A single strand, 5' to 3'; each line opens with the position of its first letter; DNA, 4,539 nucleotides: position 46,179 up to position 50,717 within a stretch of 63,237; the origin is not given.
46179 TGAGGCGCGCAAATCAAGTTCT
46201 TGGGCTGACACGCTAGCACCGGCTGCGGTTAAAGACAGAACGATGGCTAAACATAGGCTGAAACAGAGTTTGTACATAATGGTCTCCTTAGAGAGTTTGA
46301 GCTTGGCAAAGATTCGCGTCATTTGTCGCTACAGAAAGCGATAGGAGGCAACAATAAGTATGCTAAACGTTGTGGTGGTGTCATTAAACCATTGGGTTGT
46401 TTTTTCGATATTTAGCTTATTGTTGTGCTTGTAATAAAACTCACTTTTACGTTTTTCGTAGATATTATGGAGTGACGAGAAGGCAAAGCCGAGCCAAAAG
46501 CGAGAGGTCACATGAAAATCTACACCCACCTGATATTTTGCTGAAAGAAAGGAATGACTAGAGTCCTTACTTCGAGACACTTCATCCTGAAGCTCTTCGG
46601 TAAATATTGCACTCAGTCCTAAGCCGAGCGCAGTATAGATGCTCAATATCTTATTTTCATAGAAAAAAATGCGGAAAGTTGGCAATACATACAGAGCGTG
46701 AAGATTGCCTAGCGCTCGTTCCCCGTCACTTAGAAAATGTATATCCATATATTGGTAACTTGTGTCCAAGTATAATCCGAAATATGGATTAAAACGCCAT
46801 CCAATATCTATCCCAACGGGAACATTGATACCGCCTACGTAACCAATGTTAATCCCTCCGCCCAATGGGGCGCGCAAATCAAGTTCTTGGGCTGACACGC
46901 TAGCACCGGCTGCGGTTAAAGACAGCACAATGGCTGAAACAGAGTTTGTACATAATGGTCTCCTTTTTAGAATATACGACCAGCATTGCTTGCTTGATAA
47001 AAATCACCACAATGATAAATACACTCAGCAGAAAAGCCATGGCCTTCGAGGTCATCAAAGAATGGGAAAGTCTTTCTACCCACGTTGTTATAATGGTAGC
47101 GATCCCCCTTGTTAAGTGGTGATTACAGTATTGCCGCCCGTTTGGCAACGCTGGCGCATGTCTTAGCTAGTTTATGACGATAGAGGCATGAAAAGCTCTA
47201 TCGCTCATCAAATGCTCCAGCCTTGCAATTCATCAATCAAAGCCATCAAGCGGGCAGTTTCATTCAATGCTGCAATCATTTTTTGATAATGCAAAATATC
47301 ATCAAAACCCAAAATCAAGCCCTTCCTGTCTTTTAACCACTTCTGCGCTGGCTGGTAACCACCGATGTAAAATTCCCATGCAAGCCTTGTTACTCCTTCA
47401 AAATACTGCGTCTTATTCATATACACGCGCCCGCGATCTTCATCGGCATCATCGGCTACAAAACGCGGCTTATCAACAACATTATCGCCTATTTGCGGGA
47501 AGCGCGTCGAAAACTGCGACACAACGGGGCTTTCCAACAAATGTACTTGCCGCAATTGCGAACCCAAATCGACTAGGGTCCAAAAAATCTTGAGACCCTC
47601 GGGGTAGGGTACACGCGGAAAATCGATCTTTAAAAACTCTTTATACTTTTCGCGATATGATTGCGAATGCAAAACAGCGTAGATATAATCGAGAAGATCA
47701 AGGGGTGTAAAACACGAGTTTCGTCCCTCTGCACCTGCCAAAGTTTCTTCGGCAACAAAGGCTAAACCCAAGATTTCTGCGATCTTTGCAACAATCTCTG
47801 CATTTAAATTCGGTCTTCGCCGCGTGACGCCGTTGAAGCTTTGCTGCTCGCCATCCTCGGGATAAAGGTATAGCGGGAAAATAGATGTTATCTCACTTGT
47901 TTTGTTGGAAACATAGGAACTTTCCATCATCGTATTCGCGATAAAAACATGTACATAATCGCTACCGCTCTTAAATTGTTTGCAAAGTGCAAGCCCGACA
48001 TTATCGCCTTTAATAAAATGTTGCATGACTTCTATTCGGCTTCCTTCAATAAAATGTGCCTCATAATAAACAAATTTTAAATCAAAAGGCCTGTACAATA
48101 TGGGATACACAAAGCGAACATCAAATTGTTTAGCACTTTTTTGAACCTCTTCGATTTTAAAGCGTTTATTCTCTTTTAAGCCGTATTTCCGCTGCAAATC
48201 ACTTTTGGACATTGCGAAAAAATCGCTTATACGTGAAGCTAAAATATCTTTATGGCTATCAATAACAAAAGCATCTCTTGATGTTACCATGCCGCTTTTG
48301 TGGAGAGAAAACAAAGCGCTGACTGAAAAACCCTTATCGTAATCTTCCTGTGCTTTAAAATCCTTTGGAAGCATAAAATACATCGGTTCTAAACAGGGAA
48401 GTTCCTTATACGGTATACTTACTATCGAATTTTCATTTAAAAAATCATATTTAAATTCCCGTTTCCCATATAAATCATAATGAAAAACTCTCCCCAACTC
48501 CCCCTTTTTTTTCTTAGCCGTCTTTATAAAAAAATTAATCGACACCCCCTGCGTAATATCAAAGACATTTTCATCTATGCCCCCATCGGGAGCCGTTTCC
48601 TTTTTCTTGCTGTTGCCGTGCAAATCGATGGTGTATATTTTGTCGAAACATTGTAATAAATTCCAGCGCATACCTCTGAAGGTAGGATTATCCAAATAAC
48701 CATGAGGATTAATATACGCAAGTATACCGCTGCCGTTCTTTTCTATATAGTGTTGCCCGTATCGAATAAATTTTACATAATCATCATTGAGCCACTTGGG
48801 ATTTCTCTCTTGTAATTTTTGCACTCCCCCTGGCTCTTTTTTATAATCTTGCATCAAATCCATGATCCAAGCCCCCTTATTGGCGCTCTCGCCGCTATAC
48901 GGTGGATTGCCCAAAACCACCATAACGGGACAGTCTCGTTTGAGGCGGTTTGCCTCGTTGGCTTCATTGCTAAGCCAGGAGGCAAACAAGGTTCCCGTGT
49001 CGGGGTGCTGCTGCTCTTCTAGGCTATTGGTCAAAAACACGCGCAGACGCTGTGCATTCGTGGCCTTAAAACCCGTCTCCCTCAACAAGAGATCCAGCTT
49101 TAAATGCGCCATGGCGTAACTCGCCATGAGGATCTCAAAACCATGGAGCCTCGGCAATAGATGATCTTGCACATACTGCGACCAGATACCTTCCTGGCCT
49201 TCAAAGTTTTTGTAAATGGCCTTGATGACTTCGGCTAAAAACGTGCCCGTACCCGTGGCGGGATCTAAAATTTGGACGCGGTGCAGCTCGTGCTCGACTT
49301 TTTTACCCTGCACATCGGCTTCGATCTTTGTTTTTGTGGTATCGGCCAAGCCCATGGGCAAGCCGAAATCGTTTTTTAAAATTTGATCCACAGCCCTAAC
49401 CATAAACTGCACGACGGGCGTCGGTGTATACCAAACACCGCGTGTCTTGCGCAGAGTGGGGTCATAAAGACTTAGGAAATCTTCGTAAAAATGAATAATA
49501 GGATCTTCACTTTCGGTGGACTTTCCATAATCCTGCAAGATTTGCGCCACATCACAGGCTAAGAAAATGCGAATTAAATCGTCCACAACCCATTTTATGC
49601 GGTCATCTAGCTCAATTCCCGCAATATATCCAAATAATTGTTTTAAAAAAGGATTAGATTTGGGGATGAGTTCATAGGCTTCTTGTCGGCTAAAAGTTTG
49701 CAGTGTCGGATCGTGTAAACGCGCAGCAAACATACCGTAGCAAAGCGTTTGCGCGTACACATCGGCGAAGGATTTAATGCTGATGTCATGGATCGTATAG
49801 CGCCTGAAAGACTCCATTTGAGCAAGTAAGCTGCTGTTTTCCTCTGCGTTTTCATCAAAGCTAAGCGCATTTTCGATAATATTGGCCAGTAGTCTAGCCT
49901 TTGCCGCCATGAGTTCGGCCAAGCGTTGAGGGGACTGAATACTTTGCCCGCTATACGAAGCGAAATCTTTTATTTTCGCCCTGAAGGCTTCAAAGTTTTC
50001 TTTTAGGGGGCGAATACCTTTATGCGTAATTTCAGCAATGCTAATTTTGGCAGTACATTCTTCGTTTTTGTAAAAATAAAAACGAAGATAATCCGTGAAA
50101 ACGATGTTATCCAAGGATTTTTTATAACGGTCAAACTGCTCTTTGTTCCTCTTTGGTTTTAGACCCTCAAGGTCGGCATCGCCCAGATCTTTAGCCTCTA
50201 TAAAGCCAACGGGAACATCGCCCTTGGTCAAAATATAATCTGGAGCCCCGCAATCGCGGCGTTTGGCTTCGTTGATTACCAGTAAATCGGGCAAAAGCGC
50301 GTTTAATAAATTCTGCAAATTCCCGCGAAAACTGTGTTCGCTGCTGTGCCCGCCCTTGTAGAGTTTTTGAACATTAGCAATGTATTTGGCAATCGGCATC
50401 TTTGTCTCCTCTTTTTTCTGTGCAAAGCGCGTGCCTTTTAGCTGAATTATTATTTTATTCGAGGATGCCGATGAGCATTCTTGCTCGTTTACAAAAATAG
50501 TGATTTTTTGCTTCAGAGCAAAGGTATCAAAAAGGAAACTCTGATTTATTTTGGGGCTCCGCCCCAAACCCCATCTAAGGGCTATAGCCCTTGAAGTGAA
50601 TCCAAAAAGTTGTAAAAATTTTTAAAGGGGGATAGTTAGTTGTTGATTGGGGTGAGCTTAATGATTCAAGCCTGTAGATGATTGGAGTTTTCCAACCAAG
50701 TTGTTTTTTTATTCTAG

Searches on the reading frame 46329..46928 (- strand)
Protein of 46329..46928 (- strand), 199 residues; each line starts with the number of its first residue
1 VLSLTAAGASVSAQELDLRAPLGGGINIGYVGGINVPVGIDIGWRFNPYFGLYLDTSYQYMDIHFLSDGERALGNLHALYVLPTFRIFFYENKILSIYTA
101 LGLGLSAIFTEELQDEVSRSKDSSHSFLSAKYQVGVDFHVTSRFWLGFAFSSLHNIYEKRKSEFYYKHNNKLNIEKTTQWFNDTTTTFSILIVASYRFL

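Call 8: search_protein_families(library=pfam, proteins=[window:46329-46928:-], max_evalue=0.01)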
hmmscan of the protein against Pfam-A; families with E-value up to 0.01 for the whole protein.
window:46329-46928:- (199 aa): 1 family
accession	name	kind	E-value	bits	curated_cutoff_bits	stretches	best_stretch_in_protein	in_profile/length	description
PF13505.12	OMP_b-brl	-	2.2e-10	41.4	28.7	1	2-170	4-158/175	Outer membrane protein beta-barrel domain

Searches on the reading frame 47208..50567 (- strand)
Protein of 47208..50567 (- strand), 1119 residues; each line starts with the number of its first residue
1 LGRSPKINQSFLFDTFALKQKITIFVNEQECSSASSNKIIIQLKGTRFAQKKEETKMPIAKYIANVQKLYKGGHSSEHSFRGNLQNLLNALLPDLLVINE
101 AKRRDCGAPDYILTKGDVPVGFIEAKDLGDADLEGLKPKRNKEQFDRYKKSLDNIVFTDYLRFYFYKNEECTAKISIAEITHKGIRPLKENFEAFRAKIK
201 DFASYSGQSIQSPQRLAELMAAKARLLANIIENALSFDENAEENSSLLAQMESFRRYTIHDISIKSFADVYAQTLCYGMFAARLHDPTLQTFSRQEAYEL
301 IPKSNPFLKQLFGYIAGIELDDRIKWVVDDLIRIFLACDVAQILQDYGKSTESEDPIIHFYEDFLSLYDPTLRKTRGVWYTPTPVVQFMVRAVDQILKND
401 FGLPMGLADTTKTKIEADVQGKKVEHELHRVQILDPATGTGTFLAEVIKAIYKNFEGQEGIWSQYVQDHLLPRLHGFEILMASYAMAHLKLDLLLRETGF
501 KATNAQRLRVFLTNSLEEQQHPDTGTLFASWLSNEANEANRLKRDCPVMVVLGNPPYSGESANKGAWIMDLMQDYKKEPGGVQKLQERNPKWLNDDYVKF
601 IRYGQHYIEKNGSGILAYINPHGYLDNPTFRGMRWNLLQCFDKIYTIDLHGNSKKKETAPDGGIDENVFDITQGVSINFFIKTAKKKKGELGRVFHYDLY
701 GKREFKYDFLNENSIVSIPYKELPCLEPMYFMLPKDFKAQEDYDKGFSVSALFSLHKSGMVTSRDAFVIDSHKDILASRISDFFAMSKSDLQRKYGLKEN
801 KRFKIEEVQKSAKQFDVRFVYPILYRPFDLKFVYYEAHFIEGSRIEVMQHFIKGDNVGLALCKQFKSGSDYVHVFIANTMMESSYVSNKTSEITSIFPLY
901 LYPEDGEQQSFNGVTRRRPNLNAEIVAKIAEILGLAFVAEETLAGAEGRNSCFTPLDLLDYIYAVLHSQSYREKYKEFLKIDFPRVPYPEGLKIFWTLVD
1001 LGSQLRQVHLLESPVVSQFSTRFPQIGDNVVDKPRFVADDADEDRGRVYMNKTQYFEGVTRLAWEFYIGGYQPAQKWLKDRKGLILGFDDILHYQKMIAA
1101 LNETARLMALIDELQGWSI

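Call 8: search_protein_families(library=pfam, proteins=[window:47208-50567:-], max_evalue=0.01)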
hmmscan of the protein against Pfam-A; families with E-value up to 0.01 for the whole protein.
window:47208-50567:- (1119 aa): 4 families
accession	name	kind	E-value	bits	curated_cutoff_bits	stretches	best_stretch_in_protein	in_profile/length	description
PF18135.7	Type_ISP_C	-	4.6e-83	279.6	25.9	1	752-1110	2-342/342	Type ISP C-terminal specificity domain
PF02384.22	N6_Mtase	-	5.4e-10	39.5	20.4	1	354-589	3-162/311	N-6 DNA Methylase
PF20473.4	MmeI_Mtase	-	1.3e-06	28.2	27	1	422-573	12-161/259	MmeI, DNA-methyltransferase domain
PF07669.17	Eco57I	-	2.5e-05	24.9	25.3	1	486-641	13-157/171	Eco57I restriction-modification methylase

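Call 10: search_protein_families(library=padloc, proteins=[window:47208-50567:-], max_evalue=0.001)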
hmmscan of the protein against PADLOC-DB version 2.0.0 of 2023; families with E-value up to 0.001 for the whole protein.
window:47208-50567:- (1119 aa): 14 families
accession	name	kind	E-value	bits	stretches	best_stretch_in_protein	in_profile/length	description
PDLC03610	REase_MTase_IIG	-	0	1179.7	1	60-1114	3-1072/1096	Type IIG restriction enzyme-methyltransferase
PDLC03631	REase_MTase_IIG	-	5.4e-102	340.4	2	66-792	15-714/1086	Type IIG restriction enzyme-methyltransferase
PDLC03597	REase_MTase_IIG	-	1.1e-47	160.4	1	357-1082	861-1587/1646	Type IIG restriction enzyme-methyltransferase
PDLC03051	REase_MTase_I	-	2.6e-38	128.9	1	354-1010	842-1470/1591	Type I restriction enzyme-methyltransferase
PDLC03621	REase_MTase_IIG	-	2.8e-32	109.7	1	359-1080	286-958/1024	Type IIG restriction enzyme-methyltransferase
PDLC04134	mad2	-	2.9e-10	37.6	1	342-699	239-459/492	mads_2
PDLC03313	MTase_II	-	5.6e-07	26.4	1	418-508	37-126/563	Type II methyltransferase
PDLC03338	MTase_II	-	7.7e-07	26.2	1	429-520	154-242/604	Type II methyltransferase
PDLC03021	MTase_I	-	1.6e-06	25.2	0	432-489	187-243/491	Type I methyltransferase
PDLC03025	MTase_I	-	4.8e-05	20.2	0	357-398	144-183/569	Type I methyltransferase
PDLC03629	REase_MTase_IIG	-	8.7e-05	18.5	1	371-454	376-459/1182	Type IIG restriction enzyme-methyltransferase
PDLC03318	MTase_II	-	0.00011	18.7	0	548-650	501-603/723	Type II methyltransferase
PDLC03348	MTase_II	-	0.00014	18.5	0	424-654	241-438/727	Type II methyltransferase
PDLC03627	REase_MTase_IIG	-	0.00095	15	0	369-450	342-427/1136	Type IIG restriction enzyme-methyltransferase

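Call 11: search_protein_families(library=ncbifam, proteins=[window:47208-50567:-], max_evalue=0.001)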
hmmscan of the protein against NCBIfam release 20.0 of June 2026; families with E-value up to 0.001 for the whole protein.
window:47208-50567:- (1119 aa): 1 family
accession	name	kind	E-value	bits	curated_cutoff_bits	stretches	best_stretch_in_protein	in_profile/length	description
NF047738.1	antiphage_MADS2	equivalog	4.4e-10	38.5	720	1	432-649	334-544/654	methylation-associated defense system DNA methyltransferase MAD2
